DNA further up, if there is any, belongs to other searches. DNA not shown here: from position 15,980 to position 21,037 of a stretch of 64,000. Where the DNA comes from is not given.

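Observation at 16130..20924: Giant single-gene NTPase (SMEK-like N-domain + P-loop + ~1,250-aa tail): candidate undescribed STAND/NLR-like immune sensor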

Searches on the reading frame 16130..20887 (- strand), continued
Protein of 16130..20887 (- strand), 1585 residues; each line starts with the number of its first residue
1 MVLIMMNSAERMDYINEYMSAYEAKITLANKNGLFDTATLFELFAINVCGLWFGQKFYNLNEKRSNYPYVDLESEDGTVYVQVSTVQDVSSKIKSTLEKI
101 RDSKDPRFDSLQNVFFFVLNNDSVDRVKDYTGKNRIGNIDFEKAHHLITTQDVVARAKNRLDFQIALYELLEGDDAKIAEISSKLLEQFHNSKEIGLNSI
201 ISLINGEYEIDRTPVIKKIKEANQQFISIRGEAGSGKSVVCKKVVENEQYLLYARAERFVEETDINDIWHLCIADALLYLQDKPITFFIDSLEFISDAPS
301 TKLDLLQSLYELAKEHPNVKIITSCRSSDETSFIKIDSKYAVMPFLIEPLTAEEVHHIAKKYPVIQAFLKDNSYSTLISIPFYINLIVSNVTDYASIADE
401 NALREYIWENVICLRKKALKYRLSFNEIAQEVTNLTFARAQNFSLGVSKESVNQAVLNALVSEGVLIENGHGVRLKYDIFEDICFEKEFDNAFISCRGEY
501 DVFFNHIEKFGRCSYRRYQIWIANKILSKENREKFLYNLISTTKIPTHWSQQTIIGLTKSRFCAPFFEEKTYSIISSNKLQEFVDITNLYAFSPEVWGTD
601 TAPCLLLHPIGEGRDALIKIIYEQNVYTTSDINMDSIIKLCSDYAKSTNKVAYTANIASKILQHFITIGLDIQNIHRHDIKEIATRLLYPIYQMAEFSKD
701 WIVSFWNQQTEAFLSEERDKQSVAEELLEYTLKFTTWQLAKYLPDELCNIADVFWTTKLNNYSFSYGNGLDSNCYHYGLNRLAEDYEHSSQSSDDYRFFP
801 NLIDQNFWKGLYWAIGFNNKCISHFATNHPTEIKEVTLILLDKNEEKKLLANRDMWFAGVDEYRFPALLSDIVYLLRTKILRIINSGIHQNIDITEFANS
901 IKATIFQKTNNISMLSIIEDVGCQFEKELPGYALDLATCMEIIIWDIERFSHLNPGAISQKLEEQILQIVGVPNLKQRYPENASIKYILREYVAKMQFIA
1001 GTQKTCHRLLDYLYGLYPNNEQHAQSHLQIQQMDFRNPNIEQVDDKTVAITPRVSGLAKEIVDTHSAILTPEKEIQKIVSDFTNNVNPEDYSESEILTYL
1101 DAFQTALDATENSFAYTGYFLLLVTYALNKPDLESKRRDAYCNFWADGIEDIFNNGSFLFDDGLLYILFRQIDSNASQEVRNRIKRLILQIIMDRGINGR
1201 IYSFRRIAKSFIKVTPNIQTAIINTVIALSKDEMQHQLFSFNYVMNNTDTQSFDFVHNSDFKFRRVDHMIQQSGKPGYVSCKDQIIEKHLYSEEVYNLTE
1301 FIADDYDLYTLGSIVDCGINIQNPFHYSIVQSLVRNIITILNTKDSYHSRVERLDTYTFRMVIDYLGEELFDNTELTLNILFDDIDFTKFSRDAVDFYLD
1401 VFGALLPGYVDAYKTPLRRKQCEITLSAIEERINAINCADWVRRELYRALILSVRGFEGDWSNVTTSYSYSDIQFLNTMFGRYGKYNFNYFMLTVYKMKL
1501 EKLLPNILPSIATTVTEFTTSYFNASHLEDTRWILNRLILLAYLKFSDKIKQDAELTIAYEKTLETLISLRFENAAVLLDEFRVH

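Call 31: find_related_loci(query=A1, collection=genome_contigs, flank=10000)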
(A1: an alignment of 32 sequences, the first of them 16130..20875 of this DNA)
Query A1 (1581 aa) in genome_contigs; peptide patterns used: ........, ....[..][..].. (x = any residue, [..] = any of these).
116 stretches matched a pattern; 86 encode a relative of the query (tblastn E <= 1e-3); the best 80 are kept; 80 distinct loci.
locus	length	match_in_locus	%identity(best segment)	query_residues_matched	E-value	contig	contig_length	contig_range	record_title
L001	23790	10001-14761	50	1-1581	0e+0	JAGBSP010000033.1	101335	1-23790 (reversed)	MAG: Clostridia bacterium isolate RGIG9409 Yak_Cecum-1__c437456, whole genome shotgun sequence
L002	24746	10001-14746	42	1-1581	0e+0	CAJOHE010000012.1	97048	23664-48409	uncultured Eubacterium sp. isolate Red_deer_4_mag_11 genome assembly, contig: scaffold_786, whole genome shotgun sequenc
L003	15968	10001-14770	40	1-1581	0e+0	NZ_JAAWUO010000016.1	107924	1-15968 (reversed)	Blautia schinkii strain MSK.6.26 NODE_16_length_107924_cov_110.138, whole genome shotgun sequence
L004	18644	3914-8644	45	1-1581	0e+0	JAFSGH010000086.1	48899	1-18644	MAG: Clostridia bacterium isolate RGIG3116 Goat_Rectum-6__c855032, whole genome shotgun sequence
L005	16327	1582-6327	41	1-1581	0e+0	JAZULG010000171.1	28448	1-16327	MAG: Acutalibacteraceae bacterium isolate T1900044913_TS20190379.MAGScoT_cleanbin_000022 SGB_3322_k141_1421414, whole ge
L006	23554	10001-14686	41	6-1581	0e+0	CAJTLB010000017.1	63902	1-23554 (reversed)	MAG TPA_asm: uncultured Lachnospiraceae bacterium isolate MGBC104699 genome assembly, contig: MGBC104699.17, whole genom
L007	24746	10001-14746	41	1-1581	0e+0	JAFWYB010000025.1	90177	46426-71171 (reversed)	MAG: Clostridia bacterium isolate RGIG6175 Sheep_Rectum-1__c58966, whole genome shotgun sequence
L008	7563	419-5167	39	1-1581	0e+0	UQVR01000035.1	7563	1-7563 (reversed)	uncultured Tenericutes bacterium isolate UMGS686 genome assembly, contig: NODE_6853_length_7563_cov_19.991609, whole gen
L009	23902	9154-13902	39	1-1581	0e+0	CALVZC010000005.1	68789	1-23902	MAG: uncultured Bacilli bacterium isolate BRZ_FK__bin67 genome assembly, contig: BRZ_FK__NODE_514_length_68789_cov_47.36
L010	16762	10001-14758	39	1-1581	0e+0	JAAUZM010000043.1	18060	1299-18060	MAG: Lachnospiraceae bacterium isolate Mgla_MAG_2-bin_7 c_000000036277, whole genome shotgun sequence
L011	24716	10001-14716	38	1-1581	0e+0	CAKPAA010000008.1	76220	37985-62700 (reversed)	MAG: uncultured Clostridia bacterium isolate REFINED_METABAT215_TOP10_CONTIGS_1500_ASSEMBLY_K77_MERGED__Hadza_PheChl_Fib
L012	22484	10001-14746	41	1-1581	0e+0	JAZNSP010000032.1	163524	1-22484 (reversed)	MAG: Acutalibacteraceae bacterium isolate T1900044809_TS20190275.MAGScoT_cleanbin_000006 SGB_2769_k141_1602599, whole ge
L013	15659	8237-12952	37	1-1581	0e+0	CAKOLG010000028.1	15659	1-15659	MAG: uncultured Bacilli bacterium isolate REFINED_METABAT215_TOP10_CONTIGS_1500_ASSEMBLY_K77_MERGED__Hadza_MoBio_hadza-E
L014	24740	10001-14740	39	2-1581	0e+0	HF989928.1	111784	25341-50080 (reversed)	Acholeplasma sp. CAG:878 genomic scaffold, scf186, whole genome shotgun sequence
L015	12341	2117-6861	41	1-1581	0e+0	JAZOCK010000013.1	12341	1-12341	MAG: Congzhengia sp. isolate T1900044756_TS20190222.MAGScoT_cleanbin_000043 SGB_2282_k141_2477640, whole genome shotgun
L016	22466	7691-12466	42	1-1581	0e+0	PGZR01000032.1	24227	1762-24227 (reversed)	MAG: Firmicutes bacterium HGW-Firmicutes-4 bjp_ig2103_scaffold_992, whole genome shotgun sequence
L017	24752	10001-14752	39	1-1581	0e+0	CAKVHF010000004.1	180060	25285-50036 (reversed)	MAG: uncultured Clostridia bacterium isolate REFINED_METABAT215_TOP10_CONTIGS_1500_ASSEMBLY_K77_MERGED__Hadza_MoBio_hadz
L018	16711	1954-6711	42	1-1581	0e+0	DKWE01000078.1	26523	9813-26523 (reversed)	MAG TPA_asm: Lachnospiraceae bacterium UBA7160 UBA7160_contig_14068, whole genome shotgun sequence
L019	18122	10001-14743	37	1-1581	0e+0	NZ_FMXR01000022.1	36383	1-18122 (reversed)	Eubacterium oxidoreducens strain DSM 3217, whole genome shotgun sequence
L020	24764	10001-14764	40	1-1581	0e+0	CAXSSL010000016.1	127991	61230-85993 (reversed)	Clostridiales bacterium VE202-15 isolate CC00199 genome assembly, contig: CC00199_16_NODE_16_length_127991_cov_153.09353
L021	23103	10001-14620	37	1-1581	0e+0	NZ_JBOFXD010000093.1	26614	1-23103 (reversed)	MAG: Cetobacterium sp. isolate WFFMC_MAG_535 k139_2677_flag=0_multi=5.9543_len=26614, whole genome shotgun sequence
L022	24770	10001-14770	40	1-1581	0e+0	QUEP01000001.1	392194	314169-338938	Clostridium sp. OF03-18AA OF03-18AA.Scaf1, whole genome shotgun sequence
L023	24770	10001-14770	42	1-1581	0e+0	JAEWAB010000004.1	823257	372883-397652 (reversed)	MAG: Bacillota bacterium isolate OH_PBB_192 k127_9375, whole genome shotgun sequence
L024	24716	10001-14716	37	1-1581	0e+0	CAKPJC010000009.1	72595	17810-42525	MAG: uncultured Clostridia bacterium isolate REFINED_METABAT215_TOP10_CONTIGS_1500_ASSEMBLY_K77_MERGED__Hadza_MoBio_hadz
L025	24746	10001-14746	36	1-1581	0e+0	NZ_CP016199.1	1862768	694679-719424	Mogibacterium pumilum strain ATCC 700696 chromosome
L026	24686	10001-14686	41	6-1581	0e+0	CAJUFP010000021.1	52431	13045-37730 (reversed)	MAG TPA_asm: uncultured Hungatella sp. isolate MGBC128920 genome assembly, contig: MGBC128920.21, whole genome shotgun s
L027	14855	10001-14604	38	1-1581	0e+0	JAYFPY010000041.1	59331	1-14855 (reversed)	MAG: Eubacteriaceae bacterium isolate CA_144 c_CA_000000057334, whole genome shotgun sequence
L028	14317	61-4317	37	163-1581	0e+0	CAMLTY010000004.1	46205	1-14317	MAG: uncultured Tenericutes bacterium isolate ERR4304454_bin.35_MetaWRAP_v1.1_MAG genome assembly, contig: NODE_996_leng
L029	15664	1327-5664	36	162-1581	0e+0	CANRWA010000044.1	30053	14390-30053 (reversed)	MAG TPA_asm: uncultured Clostridia bacterium isolate SRR15730559_bin.10_metawrap_v1.3_MAG genome assembly, contig: NODE.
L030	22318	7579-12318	38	2-1581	0e+0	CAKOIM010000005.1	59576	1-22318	MAG: uncultured Bacilli bacterium isolate REFINED_METABAT215_TOP10_CONTIGS_1500_ASSEMBLY_K77_MERGED__Hadza_MoBio_hadza-A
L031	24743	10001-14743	39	1-1581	0e+0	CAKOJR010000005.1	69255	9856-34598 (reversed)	MAG: uncultured Bacilli bacterium isolate REFINED_METABAT215_TOP10_CONTIGS_1500_ASSEMBLY_K77_MERGED__Hadza_MoBio_hadza-I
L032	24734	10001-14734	34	1-1581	0e+0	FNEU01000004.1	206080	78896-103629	Lachnospiraceae bacterium G41 genome assembly, contig: Ga0007617_104, whole genome shotgun sequence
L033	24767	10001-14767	36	1-1581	0e+0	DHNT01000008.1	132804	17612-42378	MAG TPA_asm: Acholeplasmataceae bacterium UBA5409 UBA5409_contig_1614, whole genome shotgun sequence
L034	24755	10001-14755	37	1-1581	0e+0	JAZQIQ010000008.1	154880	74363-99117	MAG: Acetatifactor sp. isolate T1900044623_TS20190089.MAGScoT_cleanbin_000025 SGB_915_k141_1364072, whole genome shotgun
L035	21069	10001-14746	37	4-1581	0e+0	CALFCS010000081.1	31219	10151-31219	MAG TPA_asm: uncultured Lachnospiraceae bacterium isolate SRR2857969_bin.89_CONCOCT_v1.1_MAG genome assembly, contig: ER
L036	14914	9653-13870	34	180-1581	0e+0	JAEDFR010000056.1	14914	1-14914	MAG: Lachnospiraceae bacterium isolate MAG089 NODE_4164_length_14914_cov_6.144895, whole genome shotgun sequence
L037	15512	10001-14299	36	158-1581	0e+0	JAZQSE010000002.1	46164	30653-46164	MAG: Fibrobacteraceae bacterium isolate T1900045213_TC20190209.MAGScoT_cleanbin_000003 SGB_5353_k141_1358754, whole geno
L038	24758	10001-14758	42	4-1581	0e+0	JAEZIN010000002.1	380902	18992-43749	MAG: Bacillota bacterium isolate OH_CDB_189 k127_492715, whole genome shotgun sequence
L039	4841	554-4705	35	202-1581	0e+0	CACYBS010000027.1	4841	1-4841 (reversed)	MAG: Erysipelothrix rhusiopathiae isolate RUG11795 genome assembly, contig: RUG11795_asm_27, whole genome shotgun sequen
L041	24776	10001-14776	42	1-1581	0e+0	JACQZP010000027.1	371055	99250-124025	MAG: Acetobacterium woodii isolate NC_groundwater_1570_Pr3_B-0.1um_42_151 SR-2_scaffold_141_2902333, whole genome shotgu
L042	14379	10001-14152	35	202-1581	0e+0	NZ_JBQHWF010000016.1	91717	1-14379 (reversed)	Blautia sp. HCP3S3_C4 contig00016, whole genome shotgun sequence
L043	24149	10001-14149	35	202-1581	0e+0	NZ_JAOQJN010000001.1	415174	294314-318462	Bovifimicola ammoniilytica strain Sanger_97 .13414_6_2.1, whole genome shotgun sequence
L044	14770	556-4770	34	180-1581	0e+0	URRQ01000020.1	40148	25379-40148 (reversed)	uncultured Lachnospiraceae bacterium isolate UMGS1275 genome assembly, contig: NODE_310_length_40148_cov_9.616192, whole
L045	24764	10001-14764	41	1-1581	0e+0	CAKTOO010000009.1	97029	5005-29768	MAG: uncultured Dysosmobacter sp. isolate REFINED_METABAT215_TOP10_CONTIGS_1500_ASSEMBLY_K77_MERGED__Hadza_MoBio_hadza-I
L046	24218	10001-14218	34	180-1581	0e+0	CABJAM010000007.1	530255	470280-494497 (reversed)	Lachnospiraceae bacterium isolate MGYG-HGUT-00127 genome assembly, contig: .20298_3_59.7, whole genome shotgun sequence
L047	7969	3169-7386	34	180-1581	0e+0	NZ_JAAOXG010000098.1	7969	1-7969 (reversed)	Lacrimispora defluvii strain PI-S10-B5A B5A_00198, whole genome shotgun sequence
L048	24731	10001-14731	35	2-1581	0e+0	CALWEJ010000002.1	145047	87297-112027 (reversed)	MAG: uncultured Clostridia bacterium isolate BRZ_PF__bin32 genome assembly, contig: BRZ_PF__NODE_120_length_145047_cov_1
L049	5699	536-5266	35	2-1581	0e+0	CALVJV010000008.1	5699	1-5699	MAG: uncultured Clostridia bacterium isolate E08__bin310 genome assembly, contig: E08__k127_1870580, whole genome shotgu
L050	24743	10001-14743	37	4-1581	0e+0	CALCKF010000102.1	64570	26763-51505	MAG TPA_asm: uncultured Eubacterium sp. isolate ERR1600725_bin.120_CONCOCT_v1.1_MAG genome assembly, contig: ERZ1309811.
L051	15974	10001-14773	42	1-1581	0e+0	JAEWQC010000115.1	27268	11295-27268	MAG: Bacillota bacterium isolate OH_SBrB_125 k127_331463, whole genome shotgun sequence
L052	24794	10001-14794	38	1-1581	0e+0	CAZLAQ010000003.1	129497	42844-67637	MAG TPA_asm: uncultured Candidatus Izemoplasmatales bacterium isolate SRP178699_co1_449 genome assembly, contig: NODE_56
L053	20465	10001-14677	41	4-1581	0e+0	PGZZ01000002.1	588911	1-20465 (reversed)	MAG: Firmicutes bacterium HGW-Firmicutes-16 bjp_ig2069_scaffold_55, whole genome shotgun sequence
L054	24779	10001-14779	42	1-1581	0e+0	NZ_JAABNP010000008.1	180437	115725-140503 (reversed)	Clostridium sp. C2-6-12 NODE_8_length_180437_cov_245.175151, whole genome shotgun sequence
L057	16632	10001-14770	40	1-1581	0e+0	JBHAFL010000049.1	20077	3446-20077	MAG: Anaerovoracaceae bacterium isolate Meta-D_MAG_129 Meta-D__137099, whole genome shotgun sequence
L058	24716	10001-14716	37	1-1581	0e+0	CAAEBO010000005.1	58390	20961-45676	MAG TPA_asm: Clostridia bacterium, isolate HGM13681, WGS project CAAEBO010000000 data, contig: ERS396438_69_k85_1893, wh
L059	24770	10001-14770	43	1-1581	0e+0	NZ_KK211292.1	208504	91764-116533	Ruminiclostridium cellobioparum DSM 1351 = ATCC 15832 T344DRAFT_scaffold00009.9, whole genome shotgun sequence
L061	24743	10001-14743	38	1-1581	0e+0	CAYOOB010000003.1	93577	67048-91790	MAG TPA_asm: uncultured Lachnospiraceae bacterium isolate SRP141132_co3_356 genome assembly, contig: NODE_66_length_9357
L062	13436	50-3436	36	463-1581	0e+0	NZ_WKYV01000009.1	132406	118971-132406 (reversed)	Lactonifactor sp. BIOML-A5 scaffold9_size132406, whole genome shotgun sequence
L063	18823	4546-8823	35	158-1581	0e+0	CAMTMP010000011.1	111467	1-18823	MAG TPA_asm: uncultured bacterium isolate SRR12464005_bin.20_metawrap_v1.3_MAG genome assembly, contig: NODE.54_length_1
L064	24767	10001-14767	41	1-1581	0e+0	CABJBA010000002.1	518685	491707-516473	Clostridiaceae bacterium isolate MGYG-HGUT-00145 genome assembly, contig: .21673_4_80.2, whole genome shotgun sequence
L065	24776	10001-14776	40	1-1581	0e+0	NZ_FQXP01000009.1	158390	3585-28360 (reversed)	Clostridium collagenovorans DSM 3089, whole genome shotgun sequence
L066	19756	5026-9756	34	1-1581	0e+0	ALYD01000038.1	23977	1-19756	Lachnospiraceae bacterium JC7 contig00038, whole genome shotgun sequence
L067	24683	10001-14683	36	1-1581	0e+0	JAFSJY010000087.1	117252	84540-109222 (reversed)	MAG: Acholeplasmatales bacterium isolate RGIG3211 Goat_Reticulum-2__c608330, whole genome shotgun sequence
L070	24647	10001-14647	30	1-1581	0e+0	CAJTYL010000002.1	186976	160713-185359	MAG TPA_asm: uncultured Christensenella sp. isolate MGBC122917 genome assembly, contig: MGBC122917.2, whole genome shotg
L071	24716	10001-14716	39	1-1581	0e+0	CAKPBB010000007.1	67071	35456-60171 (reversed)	MAG: uncultured Clostridia bacterium isolate REFINED_METABAT215_TOP10_CONTIGS_1500_ASSEMBLY_K77_MERGED__Hadza_MoBio_hadz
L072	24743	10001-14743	39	1-1581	0e+0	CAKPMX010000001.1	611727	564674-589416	MAG: uncultured Bacilli bacterium isolate REFINED_METABAT215_TOP10_CONTIGS_1500_ASSEMBLY_K77_MERGED__Nepal_MoBio_Fiber-H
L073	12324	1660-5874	35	180-1581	0e+0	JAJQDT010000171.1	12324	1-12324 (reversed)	MAG: Lachnospiraceae bacterium isolate MI.11_2 NODE_562_length_12324_cov_39.806097, whole genome shotgun sequence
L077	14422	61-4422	32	103-1581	0e+0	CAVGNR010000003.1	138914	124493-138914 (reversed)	Escherichia coli isolate H07629-L1_cleanbin_000009 genome assembly, contig: Spades_H07629-L1_contig_37, whole genome sho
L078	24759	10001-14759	36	1-1581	0e+0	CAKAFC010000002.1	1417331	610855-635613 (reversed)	MAG TPA_asm: uncultured Mogibacterium sp. isolate DRR214959_bin.47_metaWRAP_v1.1_MAG genome assembly, contig: BNJS010039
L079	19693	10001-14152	35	202-1581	0e+0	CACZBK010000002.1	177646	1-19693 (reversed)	MAG: uncultured Lachnospiraceae bacterium isolate RUG12463 genome assembly, contig: RUG12463_asm_2, whole genome shotgun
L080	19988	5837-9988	34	202-1581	0e+0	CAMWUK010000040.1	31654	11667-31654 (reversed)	MAG TPA_asm: uncultured Clostridiaceae bacterium isolate SRR14411333_bin.4_metawrap_v1.3_MAG genome assembly, contig: NO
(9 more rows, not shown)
